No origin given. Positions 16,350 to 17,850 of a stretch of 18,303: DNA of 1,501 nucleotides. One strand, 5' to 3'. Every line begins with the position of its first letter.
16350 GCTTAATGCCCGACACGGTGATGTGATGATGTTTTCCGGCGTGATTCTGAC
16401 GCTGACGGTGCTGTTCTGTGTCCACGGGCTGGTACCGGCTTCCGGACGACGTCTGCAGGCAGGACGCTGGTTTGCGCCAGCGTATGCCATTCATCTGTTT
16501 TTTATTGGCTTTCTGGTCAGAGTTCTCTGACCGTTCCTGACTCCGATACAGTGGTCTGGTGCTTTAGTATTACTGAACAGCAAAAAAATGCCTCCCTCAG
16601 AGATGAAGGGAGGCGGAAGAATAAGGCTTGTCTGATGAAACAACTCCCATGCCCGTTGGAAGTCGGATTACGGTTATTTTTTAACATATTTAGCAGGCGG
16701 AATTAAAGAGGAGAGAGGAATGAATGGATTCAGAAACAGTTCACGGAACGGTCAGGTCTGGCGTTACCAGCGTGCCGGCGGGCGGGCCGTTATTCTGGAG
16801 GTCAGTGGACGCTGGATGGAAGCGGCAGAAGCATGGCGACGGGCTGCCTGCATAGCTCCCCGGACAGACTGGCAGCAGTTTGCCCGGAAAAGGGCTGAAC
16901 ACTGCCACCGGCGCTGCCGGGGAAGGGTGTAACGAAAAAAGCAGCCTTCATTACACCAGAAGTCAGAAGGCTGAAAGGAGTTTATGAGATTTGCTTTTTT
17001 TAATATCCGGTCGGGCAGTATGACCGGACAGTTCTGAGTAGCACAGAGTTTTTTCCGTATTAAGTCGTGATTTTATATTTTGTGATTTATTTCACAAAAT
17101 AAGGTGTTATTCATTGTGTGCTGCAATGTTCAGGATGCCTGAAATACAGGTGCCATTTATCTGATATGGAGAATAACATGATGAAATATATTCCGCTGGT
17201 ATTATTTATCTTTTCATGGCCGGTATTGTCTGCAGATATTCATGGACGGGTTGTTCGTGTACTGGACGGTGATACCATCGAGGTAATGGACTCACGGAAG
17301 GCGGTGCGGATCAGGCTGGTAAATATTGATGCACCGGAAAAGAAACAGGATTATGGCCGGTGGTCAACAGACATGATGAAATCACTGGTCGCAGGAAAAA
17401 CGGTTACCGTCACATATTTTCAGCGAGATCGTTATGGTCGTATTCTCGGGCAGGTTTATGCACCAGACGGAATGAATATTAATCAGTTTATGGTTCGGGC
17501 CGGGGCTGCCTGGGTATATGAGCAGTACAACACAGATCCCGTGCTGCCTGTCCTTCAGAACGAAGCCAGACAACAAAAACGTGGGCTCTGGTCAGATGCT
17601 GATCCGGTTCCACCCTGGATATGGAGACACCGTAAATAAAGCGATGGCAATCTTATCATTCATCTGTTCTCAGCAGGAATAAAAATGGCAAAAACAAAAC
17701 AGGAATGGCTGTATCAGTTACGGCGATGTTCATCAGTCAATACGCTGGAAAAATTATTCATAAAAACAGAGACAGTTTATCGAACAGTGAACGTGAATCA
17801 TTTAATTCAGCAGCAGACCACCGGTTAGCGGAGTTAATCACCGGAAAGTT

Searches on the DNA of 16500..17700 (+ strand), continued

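Call 66: get_annotated_region(hit=H109, flank=700)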
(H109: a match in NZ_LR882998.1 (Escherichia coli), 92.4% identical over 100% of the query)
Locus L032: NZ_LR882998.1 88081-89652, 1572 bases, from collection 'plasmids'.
description: Escherichia coli isolate L3_E36_ETEC plasmid 2, complete sequence
organism: Escherichia coli (NCBI taxid 562)
taxonomy: Bacteria; Pseudomonadota; Gammaproteobacteria; Enterobacterales; Enterobacteriaceae; Escherichia; Escherichia coli
host: -; source: -; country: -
typing (MOB-suite, as given by PLSDB): conjugative; replicon IncFIA,IncFIA,IncFIB,IncFIC,IncFII; relaxase MOBF,MOBP; mating-pair formation MPF_F
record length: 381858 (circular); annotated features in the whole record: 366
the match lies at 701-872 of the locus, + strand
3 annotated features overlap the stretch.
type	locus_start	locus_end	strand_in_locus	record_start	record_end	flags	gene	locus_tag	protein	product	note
CDS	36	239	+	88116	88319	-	-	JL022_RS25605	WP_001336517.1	hypothetical protein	-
CDS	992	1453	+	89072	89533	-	-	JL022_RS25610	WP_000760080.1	thermonuclease family protein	-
CDS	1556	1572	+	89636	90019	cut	-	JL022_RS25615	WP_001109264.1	hypothetical protein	-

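Call 67: search_dna_similar(query=L020:450-620:+, collection=plasmids, mode=distant, max_rows=25, rows=best, max_evalue=0.001)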
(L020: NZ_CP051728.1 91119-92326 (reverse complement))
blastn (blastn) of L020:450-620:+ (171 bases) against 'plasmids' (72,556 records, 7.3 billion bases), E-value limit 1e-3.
Records with a match: 834; places in all: 846; records where one place covers at least 80% of the query: 38.
Best place of each record, by identity: >=99% 1; 80-90% 13; 60-80% 820.
By first word of the organism name: Escherichia 655; Shigella 143; Salmonella 18; Klebsiella 15; Citrobacter 2; uncultured 1.
By predicted mobility (MOB-suite, as given by PLSDB): conjugative 693; mobilizable 129; non-mobilizable 12.
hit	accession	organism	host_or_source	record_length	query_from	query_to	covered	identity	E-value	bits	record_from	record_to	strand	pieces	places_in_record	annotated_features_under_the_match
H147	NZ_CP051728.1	Escherichia coli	Homo sapiens,whole organism,rectal swab ...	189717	1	171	100%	100.0%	6e-82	309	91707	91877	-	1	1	hypothetical protein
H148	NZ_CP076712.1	Escherichia coli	-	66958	1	169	99%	82.5%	6e-38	163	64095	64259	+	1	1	hypothetical protein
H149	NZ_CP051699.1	Escherichia coli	Homo sapiens,whole organism,rectal swab ...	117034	1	169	99%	82.5%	6e-38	163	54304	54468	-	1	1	none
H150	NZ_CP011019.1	Escherichia coli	Homo sapiens,Bacterial isolate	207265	23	169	86%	80.7%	1e-26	126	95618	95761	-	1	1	none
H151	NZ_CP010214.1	Escherichia coli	mouse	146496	23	169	86%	80.7%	1e-26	126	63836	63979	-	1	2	none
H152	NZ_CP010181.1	Escherichia coli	mouse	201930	23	169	86%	80.7%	1e-26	126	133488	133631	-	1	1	none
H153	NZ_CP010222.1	Escherichia coli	mouse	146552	23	169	86%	80.7%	1e-26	126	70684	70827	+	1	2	none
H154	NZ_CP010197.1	Escherichia coli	mouse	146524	23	169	86%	80.7%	1e-26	126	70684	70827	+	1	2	none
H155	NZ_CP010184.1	Escherichia coli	mouse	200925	23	169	86%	80.7%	1e-26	126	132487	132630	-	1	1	none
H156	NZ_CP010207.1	Escherichia coli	mouse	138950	23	169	86%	80.7%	1e-26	126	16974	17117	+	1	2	none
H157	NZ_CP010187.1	Escherichia coli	mouse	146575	23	169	86%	80.7%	1e-26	126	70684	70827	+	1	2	none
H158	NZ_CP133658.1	Escherichia coli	rodents,tissue sample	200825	23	169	86%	80.7%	1e-26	126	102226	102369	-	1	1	none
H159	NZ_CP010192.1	Escherichia coli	mouse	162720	23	169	86%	80.0%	2e-25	122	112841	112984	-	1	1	none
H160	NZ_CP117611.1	Escherichia albertii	Grus grus,whole organism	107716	24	169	85%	76.5%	2e-18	99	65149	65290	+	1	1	none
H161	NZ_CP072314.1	Escherichia coli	fish,bacteria culture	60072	23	169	86%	75.0%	3e-16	92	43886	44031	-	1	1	none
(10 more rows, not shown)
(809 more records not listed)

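Call 68: get_annotated_region(hit=H148, flank=600)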
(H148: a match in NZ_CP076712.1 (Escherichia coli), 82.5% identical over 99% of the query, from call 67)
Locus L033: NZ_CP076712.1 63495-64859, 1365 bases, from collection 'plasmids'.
description: Escherichia coli O158:H23 strain CFIAFB20140388 plasmid unnamed3, complete sequence
organism: Escherichia coli (NCBI taxid 2848144)
taxonomy: Bacteria; Pseudomonadota; Gammaproteobacteria; Enterobacterales; Enterobacteriaceae; Escherichia; Escherichia coli
host: -; source: -; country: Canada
typing (MOB-suite, as given by PLSDB): conjugative; replicon IncFIA,IncFIC; relaxase MOBF; mating-pair formation MPF_F
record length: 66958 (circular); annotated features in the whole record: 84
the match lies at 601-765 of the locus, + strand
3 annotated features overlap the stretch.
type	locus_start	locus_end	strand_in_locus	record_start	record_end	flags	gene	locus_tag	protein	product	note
CDS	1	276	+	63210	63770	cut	-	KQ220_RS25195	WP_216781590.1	fertility inhibition protein FinO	-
CDS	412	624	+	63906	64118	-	-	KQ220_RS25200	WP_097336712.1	hypothetical protein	-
CDS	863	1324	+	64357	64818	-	-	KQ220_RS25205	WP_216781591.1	thermonuclease family protein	-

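Call 69: get_annotated_region(hit=H150, flank=600)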
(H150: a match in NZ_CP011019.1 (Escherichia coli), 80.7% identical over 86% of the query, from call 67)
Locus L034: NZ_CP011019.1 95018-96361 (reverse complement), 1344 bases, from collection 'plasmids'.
description: Escherichia coli strain CI5 plasmid unnamed, complete sequence
organism: Escherichia coli (NCBI taxid 562)
taxonomy: Bacteria; Pseudomonadota; Gammaproteobacteria; Enterobacterales; Enterobacteriaceae; Escherichia; Escherichia coli
host: -; source: Homo sapiens,Bacterial isolate; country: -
typing (MOB-suite, as given by PLSDB): conjugative; replicon IncFIA,IncFIB,IncFIC; relaxase MOBF; mating-pair formation MPF_F
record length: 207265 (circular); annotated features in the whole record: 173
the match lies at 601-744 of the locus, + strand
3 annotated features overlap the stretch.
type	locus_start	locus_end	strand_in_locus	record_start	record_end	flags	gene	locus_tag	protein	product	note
CDS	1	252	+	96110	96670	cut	-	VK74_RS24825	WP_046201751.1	fertility inhibition protein FinO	-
CDS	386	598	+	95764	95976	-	-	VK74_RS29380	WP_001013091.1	hypothetical protein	-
CDS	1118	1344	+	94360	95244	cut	-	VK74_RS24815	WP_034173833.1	alpha/beta hydrolase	-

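Call 70: get_annotated_region(hit=H160, flank=600)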
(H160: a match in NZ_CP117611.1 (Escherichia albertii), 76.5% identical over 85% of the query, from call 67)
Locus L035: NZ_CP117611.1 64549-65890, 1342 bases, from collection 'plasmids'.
description: Escherichia albertii strain BIA_26 plasmid pEA26_2, complete sequence
organism: Escherichia albertii (NCBI taxid 208962)
taxonomy: Bacteria; Pseudomonadota; Gammaproteobacteria; Enterobacterales; Enterobacteriaceae; Escherichia; Escherichia albertii
host: -; source: Grus grus,whole organism; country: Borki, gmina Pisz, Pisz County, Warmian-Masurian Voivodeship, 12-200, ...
typing (MOB-suite, as given by PLSDB): conjugative; replicon IncFIA,IncFIB; relaxase MOBF; mating-pair formation MPF_F
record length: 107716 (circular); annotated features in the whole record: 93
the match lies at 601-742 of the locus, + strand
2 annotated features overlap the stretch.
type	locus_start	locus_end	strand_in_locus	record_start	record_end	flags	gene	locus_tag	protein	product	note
CDS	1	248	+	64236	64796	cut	-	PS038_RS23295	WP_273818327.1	fertility inhibition protein FinO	-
CDS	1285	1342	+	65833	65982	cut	-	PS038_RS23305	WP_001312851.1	Hok/Gef family protein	-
